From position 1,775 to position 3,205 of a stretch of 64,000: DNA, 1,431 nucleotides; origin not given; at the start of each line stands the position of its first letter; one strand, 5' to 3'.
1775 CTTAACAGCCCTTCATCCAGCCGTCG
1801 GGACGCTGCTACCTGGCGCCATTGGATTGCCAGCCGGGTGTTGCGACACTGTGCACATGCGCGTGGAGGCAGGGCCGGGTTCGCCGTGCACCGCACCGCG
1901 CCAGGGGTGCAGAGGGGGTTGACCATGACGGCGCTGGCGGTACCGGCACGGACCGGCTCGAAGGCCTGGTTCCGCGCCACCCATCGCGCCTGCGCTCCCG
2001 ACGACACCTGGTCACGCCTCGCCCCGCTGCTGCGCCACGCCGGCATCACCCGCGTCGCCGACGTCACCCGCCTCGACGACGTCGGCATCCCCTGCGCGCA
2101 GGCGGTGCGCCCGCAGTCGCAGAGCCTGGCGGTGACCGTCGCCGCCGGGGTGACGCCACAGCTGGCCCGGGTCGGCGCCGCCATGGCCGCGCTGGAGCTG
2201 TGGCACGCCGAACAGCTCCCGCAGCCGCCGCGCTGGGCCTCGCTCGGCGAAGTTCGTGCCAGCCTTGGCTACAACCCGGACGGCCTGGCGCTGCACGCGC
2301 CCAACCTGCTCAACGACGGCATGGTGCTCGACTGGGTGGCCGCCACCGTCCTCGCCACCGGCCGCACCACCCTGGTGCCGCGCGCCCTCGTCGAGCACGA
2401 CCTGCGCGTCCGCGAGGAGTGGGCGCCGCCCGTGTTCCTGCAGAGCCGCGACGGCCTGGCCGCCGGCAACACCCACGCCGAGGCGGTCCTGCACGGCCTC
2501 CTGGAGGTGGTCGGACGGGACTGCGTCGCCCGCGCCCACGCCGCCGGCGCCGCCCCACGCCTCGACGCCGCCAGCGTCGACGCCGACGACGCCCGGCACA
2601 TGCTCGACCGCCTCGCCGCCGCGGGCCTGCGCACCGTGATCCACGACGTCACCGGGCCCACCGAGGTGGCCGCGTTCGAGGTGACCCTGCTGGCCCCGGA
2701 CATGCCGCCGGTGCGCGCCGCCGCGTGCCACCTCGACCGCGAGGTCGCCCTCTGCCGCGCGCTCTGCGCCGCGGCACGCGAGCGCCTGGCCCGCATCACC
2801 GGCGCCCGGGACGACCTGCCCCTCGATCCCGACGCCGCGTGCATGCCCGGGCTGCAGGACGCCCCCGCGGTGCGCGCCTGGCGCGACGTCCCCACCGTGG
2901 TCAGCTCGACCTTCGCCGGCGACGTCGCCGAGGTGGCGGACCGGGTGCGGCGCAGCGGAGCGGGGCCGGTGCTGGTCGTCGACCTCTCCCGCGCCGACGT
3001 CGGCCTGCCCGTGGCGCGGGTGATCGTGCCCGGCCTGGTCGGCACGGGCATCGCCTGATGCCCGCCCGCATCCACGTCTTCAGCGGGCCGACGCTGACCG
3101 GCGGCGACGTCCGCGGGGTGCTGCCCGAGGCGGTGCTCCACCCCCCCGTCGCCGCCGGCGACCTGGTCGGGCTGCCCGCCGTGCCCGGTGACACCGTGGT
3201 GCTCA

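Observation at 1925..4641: Translationally coupled YcaO–TfuA pair (candidate peptide/protein backbone thioamidation module) with no adjacent precursor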

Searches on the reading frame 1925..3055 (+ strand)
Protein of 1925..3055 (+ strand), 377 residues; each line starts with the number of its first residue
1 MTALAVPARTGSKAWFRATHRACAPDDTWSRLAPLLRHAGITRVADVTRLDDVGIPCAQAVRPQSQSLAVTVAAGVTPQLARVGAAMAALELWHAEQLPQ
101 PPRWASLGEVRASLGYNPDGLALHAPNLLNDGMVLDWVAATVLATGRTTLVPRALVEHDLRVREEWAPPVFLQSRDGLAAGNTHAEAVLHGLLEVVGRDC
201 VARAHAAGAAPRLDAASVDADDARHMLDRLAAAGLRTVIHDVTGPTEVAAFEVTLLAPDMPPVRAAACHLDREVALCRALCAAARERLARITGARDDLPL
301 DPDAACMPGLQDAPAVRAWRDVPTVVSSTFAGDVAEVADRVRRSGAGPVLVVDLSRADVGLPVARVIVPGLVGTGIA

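Call 3: search_protein_families(library=pfam, proteins=[window:1925-3055:+], max_evalue=0.01)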
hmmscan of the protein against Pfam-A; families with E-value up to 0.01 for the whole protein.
window:1925-3055:+ (377 aa): 1 family
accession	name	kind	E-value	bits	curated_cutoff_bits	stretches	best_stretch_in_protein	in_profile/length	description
PF02624.21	YcaO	-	2.2e-54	185.4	25.7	1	75-371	4-324/325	YcaO cyclodehydratase, ATP-ad Mg2+-binding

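Call 4: search_protein_families(library=ncbifam, proteins=[window:1925-3055:+], max_evalue=0.01)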
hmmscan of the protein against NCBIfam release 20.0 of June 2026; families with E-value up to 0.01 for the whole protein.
window:1925-3055:+ (377 aa): 4 families
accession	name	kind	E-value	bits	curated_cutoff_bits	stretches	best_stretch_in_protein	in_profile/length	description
TIGR00702.1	TIGR00702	domain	4.8e-52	177.3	75.65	1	23-371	1-364/377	YcaO-type kinase domain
TIGR03266.1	methan_mark_1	equivalog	5.1e-50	170.5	365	2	19-297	1-279/376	YcaO-related McrA-glycine thioamidation protein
TIGR03604.1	TOMM_cyclo_SagD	subfamily_domain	1.2e-18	67.2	219.25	2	133-283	72-225/377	thiazole/oxazole-forming peptide maturase, SagD family component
NF040716.1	YcaO_for_S12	equivalog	0.007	14.9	700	0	176-282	178-287/571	30S ribosomal protein S12 methylthiotransferase accessory factor YcaO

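Call 43: search_solved_structures(query=window:1925-3055:+, max_evalue=0.001, show_alignments=2)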
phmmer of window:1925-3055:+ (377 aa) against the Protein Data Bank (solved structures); distinct sequences matched with E-value up to 0.001: 5.
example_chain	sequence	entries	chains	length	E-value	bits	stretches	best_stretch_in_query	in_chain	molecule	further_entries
6pe3_A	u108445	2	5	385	1.5e-18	70.6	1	17-370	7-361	Uncharacterized protein MJ1094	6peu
4bs9_A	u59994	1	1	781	1.1e-07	34.8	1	174-371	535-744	TRUD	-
6ci7_A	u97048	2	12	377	3.3e-06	30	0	136-285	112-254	YcaO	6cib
7u58_A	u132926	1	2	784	1.8e-05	27.5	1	126-371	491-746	MusD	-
4v1t_A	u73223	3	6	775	9.2e-05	25.2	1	174-371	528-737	LYND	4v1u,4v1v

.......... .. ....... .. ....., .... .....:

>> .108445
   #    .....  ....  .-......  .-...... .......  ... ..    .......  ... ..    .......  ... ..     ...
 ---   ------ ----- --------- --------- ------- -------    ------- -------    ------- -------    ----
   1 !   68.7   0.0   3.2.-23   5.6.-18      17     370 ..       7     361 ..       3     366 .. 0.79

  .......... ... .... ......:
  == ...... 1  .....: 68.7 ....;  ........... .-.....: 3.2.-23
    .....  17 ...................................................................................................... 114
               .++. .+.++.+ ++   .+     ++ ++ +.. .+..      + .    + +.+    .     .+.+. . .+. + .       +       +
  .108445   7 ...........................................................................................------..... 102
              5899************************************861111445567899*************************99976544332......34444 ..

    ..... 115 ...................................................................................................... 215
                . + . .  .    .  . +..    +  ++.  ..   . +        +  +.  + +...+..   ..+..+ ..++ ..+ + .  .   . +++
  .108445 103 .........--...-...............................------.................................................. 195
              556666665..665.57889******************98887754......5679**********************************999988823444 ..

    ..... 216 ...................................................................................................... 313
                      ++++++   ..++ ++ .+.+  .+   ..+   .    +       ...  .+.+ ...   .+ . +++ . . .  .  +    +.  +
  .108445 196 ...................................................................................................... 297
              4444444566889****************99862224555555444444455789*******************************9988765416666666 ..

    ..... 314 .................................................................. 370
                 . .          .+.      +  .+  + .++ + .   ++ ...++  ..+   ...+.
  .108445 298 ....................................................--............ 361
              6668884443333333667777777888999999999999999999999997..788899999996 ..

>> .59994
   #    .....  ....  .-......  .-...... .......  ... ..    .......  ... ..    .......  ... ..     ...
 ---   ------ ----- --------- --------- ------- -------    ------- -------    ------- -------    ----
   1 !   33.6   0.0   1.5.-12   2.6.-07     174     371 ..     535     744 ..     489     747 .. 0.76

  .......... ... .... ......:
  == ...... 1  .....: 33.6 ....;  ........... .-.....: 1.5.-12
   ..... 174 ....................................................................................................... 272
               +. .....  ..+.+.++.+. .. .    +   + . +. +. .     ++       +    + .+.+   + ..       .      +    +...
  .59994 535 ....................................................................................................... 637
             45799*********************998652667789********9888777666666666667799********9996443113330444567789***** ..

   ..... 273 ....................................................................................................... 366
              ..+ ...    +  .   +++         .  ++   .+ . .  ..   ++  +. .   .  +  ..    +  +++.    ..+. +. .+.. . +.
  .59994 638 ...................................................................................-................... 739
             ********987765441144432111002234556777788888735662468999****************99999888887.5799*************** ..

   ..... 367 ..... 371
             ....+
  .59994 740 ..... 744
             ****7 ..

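Call 81: find_homologous_proteins(query=window:1925-3055:+, max_evalue=1e-30)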
Query window:1925-3055:+ (377 aa): 194 proteins with E <= 1e-30 among 8000 candidates; the best 120 are listed.
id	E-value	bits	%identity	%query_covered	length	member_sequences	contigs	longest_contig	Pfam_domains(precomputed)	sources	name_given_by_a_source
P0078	2.2e-238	809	100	100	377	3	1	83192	PF02624.22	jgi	-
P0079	6.4e-189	646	81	99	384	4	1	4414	PF02624.22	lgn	-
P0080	9.1e-189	646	81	97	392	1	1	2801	PF02624.22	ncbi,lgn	-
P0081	1.2e-186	639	80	98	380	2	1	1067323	PF02624.22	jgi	jgi:YcaO-like protein with predicted kinase domain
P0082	2.1e-186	638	81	98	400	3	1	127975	PF02624.22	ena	-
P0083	8.2e-178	609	80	98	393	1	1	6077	PF02624.22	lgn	-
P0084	1.6e-177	609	78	98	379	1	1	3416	PF02624.22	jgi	jgi:ribosomal protein S12 methylthiotransferase accessory factor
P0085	2.8e-177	608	79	96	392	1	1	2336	PF02624.22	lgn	-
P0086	3.6e-175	601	76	98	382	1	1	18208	PF02624.22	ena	-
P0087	1.7e-169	582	76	98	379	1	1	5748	PF02624.22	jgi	jgi:ribosomal protein S12 methylthiotransferase accessory factor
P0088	3.5e-169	581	75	98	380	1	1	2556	PF02624.22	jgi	jgi:ribosomal protein S12 methylthiotransferase accessory factor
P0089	1.6e-167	576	73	98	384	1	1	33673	PF02624.22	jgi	jgi:ribosomal protein S12 methylthiotransferase accessory factor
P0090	1.5e-166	572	73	98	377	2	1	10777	PF02624.22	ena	-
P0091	8.5e-147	507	67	98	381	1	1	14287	PF02624.22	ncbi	-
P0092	9.5e-137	474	63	98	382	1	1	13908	PF02624.22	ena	-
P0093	1.5e-136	474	62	98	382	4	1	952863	PF02624.22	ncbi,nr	ncbi:MAG TPA: YcaO-like family protein [Candidatus Dormibacteraeota bacterium]|nr:YcaO-like family p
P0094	1.5e-136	474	63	99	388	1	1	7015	PF02624.22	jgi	jgi:ribosomal protein S12 methylthiotransferase accessory factor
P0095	4.6e-136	472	64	98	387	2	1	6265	PF02624.22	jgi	jgi:ribosomal protein S12 methylthiotransferase accessory factor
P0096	2.4e-135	470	64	94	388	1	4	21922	PF02624.22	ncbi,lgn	-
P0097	7.9e-135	468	64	98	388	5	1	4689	PF02624.22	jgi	-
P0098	8.0e-135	468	63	98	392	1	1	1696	PF02624.22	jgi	jgi:ribosomal protein S12 methylthiotransferase accessory factor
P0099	6.8e-133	462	64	98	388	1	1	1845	PF02624.22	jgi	-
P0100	8.9e-133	461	63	98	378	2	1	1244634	PF02624.22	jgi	jgi:ribosomal protein S12 methylthiotransferase accessory factor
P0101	2.8e-129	450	61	98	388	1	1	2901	PF02624.22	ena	-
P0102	6.9e-129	449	60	98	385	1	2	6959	PF02624.22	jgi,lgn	jgi:ribosomal protein S12 methylthiotransferase accessory factor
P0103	8.2e-129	448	61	99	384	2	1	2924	PF02624.22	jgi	-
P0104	1.1e-128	448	60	99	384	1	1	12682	PF02624.22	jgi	jgi:ribosomal protein S12 methylthiotransferase accessory factor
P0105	2.5e-128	447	58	98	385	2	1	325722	PF02624.22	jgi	-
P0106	2.8e-127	443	59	94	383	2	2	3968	PF02624.22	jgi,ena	-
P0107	1.0e-115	405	59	94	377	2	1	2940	PF02624.22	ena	-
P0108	2.4e-114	401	59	94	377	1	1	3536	PF02624.22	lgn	-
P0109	4.0e-102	360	80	59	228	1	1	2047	PF02624.22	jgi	jgi:YcaO-like protein with predicted kinase domain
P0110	1.4e-90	322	50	96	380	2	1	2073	PF02624.22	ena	-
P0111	1.1e-88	316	56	76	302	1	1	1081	PF02624.22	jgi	jgi:ribosomal protein S12 methylthiotransferase accessory factor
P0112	7.6e-79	284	44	94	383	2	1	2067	PF02624.22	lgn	-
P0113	6.2e-78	281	43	95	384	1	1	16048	PF02624.22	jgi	-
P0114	2.1e-77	279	46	96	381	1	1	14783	PF02624.22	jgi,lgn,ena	-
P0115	3.7e-77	278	45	95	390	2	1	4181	PF02624.22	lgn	-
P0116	8.6e-77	277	44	96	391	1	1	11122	PF02624.22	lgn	-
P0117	2.0e-76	276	43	97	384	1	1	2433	PF02624.22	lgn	-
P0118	7.6e-76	274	45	97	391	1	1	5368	PF02624.22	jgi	jgi:ribosomal protein S12 methylthiotransferase accessory factor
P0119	1.5e-74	270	44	94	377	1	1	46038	PF02624.22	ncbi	ncbi:MAG: YcaO-like family protein [Candidatus Dormibacteria bacterium]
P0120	5.1e-74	268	44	98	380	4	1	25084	PF02624.22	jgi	-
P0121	6.4e-74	268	45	97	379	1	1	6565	PF02624.22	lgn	-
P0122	5.6e-73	265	43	97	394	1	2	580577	PF02624.22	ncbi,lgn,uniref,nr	ncbi:YcaO-like family protein [Streptantibioticus rubrisoli]|uniref:YcaO-like family protein n=1 Tax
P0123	7.1e-73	264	44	97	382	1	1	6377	PF02624.22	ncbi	-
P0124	7.4e-72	261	46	88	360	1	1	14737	PF02624.22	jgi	jgi:ribosomal protein S12 methylthiotransferase accessory factor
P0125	6.9e-71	258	43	95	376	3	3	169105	PF02624.22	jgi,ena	-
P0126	1.1e-70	257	43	97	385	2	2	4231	PF02624.22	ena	-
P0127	1.2e-70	257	42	96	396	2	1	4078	PF02624.22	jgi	-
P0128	6.8e-70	254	42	96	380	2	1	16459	PF02624.22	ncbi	-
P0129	2.6e-69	252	48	79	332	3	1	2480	PF02624.22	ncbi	ncbi:MAG TPA: YcaO-like family protein, partial [Solirubrobacteraceae bacterium]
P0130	2.6e-69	252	43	94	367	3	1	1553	PF02624.22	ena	-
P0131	1.6e-68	250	42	94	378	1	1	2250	PF02624.22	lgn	-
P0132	1.8e-66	243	41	95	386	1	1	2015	PF02624.22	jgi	jgi:ribosomal protein S12 methylthiotransferase accessory factor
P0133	4.4e-66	242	41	95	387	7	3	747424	PF02624.22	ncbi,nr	ncbi:YcaO-like family protein [Microbispora bryophytorum]|nr:YcaO-like family protein [Microbispora 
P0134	7.3e-66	241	45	95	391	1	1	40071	PF02624.22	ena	-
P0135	3.1e-64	236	38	95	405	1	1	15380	PF02624.22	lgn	-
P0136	6.8e-64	235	43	95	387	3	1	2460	PF02624.22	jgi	jgi:ribosomal protein S12 methylthiotransferase accessory factor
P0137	1.6e-62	230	39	94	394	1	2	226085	PF02624.22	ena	-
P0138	8.9e-62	228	41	95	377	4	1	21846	PF02624.22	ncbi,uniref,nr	ncbi:YcaO-like family protein [Nonomuraea ceibae]|uniref:YcaO-like family protein n=1 Tax=Nonomuraea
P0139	9.0e-62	228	43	90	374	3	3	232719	PF02624.22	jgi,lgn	jgi:ribosomal protein S12 methylthiotransferase accessory factor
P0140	1.4e-61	227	41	95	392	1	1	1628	PF02624.22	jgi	jgi:ribosomal protein S12 methylthiotransferase accessory factor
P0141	1.6e-61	227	60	50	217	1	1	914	PF02624.22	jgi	jgi:YcaO-like protein with predicted kinase domain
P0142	3.7e-61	226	39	95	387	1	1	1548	PF02624.22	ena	-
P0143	8.7e-60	221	44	94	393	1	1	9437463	PF02624.22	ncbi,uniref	ncbi:YcaO-like family protein [Streptomyces sp. LN245]|uniref:YcaO-like family protein n=1 Tax=Strep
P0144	4.1e-59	219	39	95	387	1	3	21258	PF02624.22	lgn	-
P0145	1.5e-58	217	38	95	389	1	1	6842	PF02624.22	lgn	-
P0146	1.7e-58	217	38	96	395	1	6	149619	PF02624.22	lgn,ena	-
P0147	3.5e-58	216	42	94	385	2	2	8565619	PF02624.22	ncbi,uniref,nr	ncbi:YcaO-like family protein [Allokutzneria albata]|uniref:YcaO-like family protein n=1 Tax=Allokut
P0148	7.4e-58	215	42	90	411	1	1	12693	PF02624.22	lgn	-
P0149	8.0e-58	215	39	98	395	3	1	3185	PF02624.22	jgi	jgi:ribosomal protein S12 methylthiotransferase accessory factor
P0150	8.8e-58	215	41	95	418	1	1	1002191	PF02624.22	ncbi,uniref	ncbi:YcaO-like family protein [Kribbella sp. NPDC051770]|uniref:YcaO-like family protein n=1 Tax=Kri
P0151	1.0e-57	214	40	96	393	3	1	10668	PF02624.22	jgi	jgi:ribosomal protein S12 methylthiotransferase accessory factor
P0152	6.9e-57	212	43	91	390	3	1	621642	PF02624.22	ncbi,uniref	ncbi:YcaO-like family protein [Streptomyces sp. NPDC056738]|uniref:YcaO-like family protein n=1 Tax=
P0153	7.4e-57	212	37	98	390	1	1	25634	PF02624.22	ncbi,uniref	ncbi:YcaO-like family protein [Streptomyces sp. NPDC007901]|uniref:YcaO-like family protein n=1 Tax=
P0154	8.9e-57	211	40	98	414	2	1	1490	PF02624.22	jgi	jgi:putative methanogenesis marker protein 1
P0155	2.2e-56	210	40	97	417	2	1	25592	PF02624.22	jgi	jgi:ribosomal protein S12 methylthiotransferase accessory factor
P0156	3.1e-56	209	40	98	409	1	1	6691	PF02624.22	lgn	-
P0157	7.3e-56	208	41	90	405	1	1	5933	PF02624.22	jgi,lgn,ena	-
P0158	1.4e-55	207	39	95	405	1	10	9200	PF02624.22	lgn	-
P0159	2.7e-55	206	43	77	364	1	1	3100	PF02624.22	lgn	-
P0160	2.8e-55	206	37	96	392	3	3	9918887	PF02624.22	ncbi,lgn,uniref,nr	ncbi:YcaO-like family protein [Actinospica robiniae]|uniref:YcaO-like family protein n=1 Tax=Actinos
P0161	4.9e-55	206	41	89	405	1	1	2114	PF02624.22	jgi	jgi:ribosomal protein S12 methylthiotransferase accessory factor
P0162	7.5e-55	205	41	93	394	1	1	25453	PF02624.22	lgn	-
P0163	8.4e-55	205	39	88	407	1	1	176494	PF02624.22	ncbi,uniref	ncbi:YcaO-like family protein [Rugosimonospora acidiphila]|uniref:YcaO-like family protein n=1 Tax=R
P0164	1.4e-54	204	38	94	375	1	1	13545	PF02624.22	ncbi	ncbi:YcaO-like family protein [Streptomyces sp. NPDC001139]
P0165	1.4e-54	204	42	95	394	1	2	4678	PF02624.22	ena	-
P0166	2.6e-54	203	37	97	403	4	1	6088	PF02624.22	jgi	jgi:ribosomal protein S12 methylthiotransferase accessory factor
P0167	4.3e-54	202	40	95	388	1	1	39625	PF02624.22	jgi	jgi:YcaO-like protein with predicted kinase domain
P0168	6.6e-54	202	40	95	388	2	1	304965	PF02624.22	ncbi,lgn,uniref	ncbi:YcaO-like family protein [Nonomuraea sp. NPDC005650]|uniref:YcaO-like family protein n=1 Tax=No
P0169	7.1e-54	202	37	97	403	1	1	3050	PF02624.22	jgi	jgi:ribosomal protein S12 methylthiotransferase accessory factor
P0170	7.1e-54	202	37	97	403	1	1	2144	PF02624.22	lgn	-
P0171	9.6e-54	201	38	96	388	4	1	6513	PF02624.22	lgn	-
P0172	4.8e-53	199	37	89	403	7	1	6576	PF02624.22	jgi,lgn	jgi:ribosomal protein S12 methylthiotransferase accessory factor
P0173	6.5e-53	199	38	95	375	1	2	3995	PF02624.22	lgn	-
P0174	1.7e-52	197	39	92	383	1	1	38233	PF02624.22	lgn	-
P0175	2.0e-52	197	38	89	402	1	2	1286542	PF02624.22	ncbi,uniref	ncbi:YcaO-like family protein [Actinoplanes sp. NPDC049668]|uniref:YcaO-like family protein n=1 Tax=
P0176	2.4e-52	197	39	97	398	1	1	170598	PF02624.22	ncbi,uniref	ncbi:YcaO-like family protein [Streptomyces sp. NPDC059371]|uniref:YcaO-like family protein n=1 Tax=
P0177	3.1e-52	196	38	95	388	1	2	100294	PF02624.22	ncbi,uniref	ncbi:YcaO-like family protein [Lentzea sp. NPDC034063]|uniref:YcaO-like family protein n=1 Tax=uncla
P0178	5.5e-52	196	37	97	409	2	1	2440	PF02624.22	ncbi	-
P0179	6.6e-52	195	41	76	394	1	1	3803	PF02624.22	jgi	jgi:ribosomal protein S12 methylthiotransferase accessory factor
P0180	8.5e-52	195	40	97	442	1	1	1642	PF02624.22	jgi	jgi:ribosomal protein S12 methylthiotransferase accessory factor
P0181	4.1e-51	193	37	97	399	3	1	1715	PF02624.22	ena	-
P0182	4.9e-51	192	38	97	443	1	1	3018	PF02624.22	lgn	-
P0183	4.3e-50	189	38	95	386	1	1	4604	PF02624.22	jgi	jgi:ribosomal protein S12 methylthiotransferase accessory factor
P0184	6.4e-50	189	43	75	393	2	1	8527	PF02624.22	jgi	jgi:ribosomal protein S12 methylthiotransferase accessory factor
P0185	7.8e-50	188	37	95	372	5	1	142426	PF02624.22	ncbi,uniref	ncbi:YcaO-like family protein [Amycolatopsis sp. NPDC026612]|uniref:YcaO-like family protein n=1 Tax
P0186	1.0e-49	188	41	97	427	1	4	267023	PF02624.22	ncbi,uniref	ncbi:YcaO-like family protein [Methylobacterium oryzisoli]|uniref:YcaO-like family protein n=1 Tax=M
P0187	1.8e-49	187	36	98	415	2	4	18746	PF02624.22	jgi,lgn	jgi:ribosomal protein S12 methylthiotransferase accessory factor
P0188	2.0e-49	187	35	94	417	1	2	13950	PF02624.22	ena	-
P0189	3.3e-49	186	36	96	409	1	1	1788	PF02624.22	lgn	-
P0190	5.7e-49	186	40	97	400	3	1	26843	PF02624.22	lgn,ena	-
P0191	7.4e-49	185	38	94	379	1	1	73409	PF02624.22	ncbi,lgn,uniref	ncbi:YcaO-like family protein [Streptomyces sp. M41]|uniref:YcaO-like family protein n=1 Tax=Strepto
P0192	1.6e-48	184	39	96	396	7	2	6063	PF02624.22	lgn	-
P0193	2.3e-48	184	36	97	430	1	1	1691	PF02624.22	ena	-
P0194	2.4e-48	184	38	96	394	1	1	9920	PF02624.22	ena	-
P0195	2.5e-48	183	40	96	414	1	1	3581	PF02624.22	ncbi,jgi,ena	jgi:ribosomal protein S12 methylthiotransferase accessory factor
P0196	3.0e-48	183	38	95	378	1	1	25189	PF02624.22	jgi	jgi:ribosomal protein S12 methylthiotransferase accessory factor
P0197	4.0e-48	183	38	78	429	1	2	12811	PF02624.22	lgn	-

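Call 84: find_encoding_contigs(protein=P0119, flank=7000, max_places=1)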
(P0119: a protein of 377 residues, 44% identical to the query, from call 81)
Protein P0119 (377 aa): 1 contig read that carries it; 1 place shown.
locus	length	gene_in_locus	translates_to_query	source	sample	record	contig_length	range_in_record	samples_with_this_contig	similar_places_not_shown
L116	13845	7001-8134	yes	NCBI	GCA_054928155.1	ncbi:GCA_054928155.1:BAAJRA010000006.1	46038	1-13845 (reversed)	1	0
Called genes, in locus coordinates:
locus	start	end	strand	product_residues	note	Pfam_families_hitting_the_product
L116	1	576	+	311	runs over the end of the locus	PF01063:Aminotran_4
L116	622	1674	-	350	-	PF13581:HATPase_c_2 (faint), PF00512:HisKA, PF02518:HATPase_c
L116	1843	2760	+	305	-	PF12849:PBP_like_2, PF12727:PBP_like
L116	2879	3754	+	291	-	PF00528:BPD_transp_1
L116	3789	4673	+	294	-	PF00528:BPD_transp_1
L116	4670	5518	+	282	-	PF02463:SMC_N (faint), PF00005:ABC_tran, PF13304:AAA_21 (faint)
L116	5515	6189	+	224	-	PF01895:PhoU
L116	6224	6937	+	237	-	PF00072:Response_reg, PF00486:Trans_reg_C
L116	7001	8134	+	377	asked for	PF02624:YcaO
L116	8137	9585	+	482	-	-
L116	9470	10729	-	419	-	PF05977:MFS_3, PF07690:MFS_1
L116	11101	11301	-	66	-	-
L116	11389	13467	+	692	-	PF00912:Transgly, PF00905:Transpeptidase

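Call 100: predict_structure(alignment_id=A5)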
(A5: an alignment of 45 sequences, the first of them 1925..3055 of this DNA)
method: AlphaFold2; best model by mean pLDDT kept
length: 377 residues; sequences in the alignment: 45
mean_pLDDT: 91.6   pTM: 0.92
mean pLDDT of the five models: 91.6, 90.0, 89.9, 89.3, 87.6
residues with pLDDT >= 90: 307; 70-90: 45; 50-70: 13; < 50: 12
segments of 3 or more residues with pLDDT < 50: 1-10
pLDDT, mean of each block of 10 residues (from residue 1): 40 80 95 95 96 95 95 97 98 95 96 96 92 96 97 94 79 94 97 97 95 98 98 97 97 94 95 98 94 76 70 96 92 96 97 94 97 68
secondary structure, 60 per line:
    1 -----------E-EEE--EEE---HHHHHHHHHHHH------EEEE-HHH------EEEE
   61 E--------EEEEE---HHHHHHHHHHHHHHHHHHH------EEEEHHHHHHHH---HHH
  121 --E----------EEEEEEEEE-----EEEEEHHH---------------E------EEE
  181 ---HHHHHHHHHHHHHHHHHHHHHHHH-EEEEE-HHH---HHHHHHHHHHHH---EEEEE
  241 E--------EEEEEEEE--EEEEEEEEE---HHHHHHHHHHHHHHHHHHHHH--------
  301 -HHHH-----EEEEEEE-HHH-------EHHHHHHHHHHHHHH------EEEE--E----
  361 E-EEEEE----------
elements in order: E14-16 E19-21 H25-36 E43-46 E57-61 E70-74 H78-96 E103-106 H107-114 E134-142 E148-152 E178-180 H184-207 E209-213 H221-232 E236-241 E250-257 E260-268 H272-292 H302-305 E311-317 H330-343 E350-353 E363-367
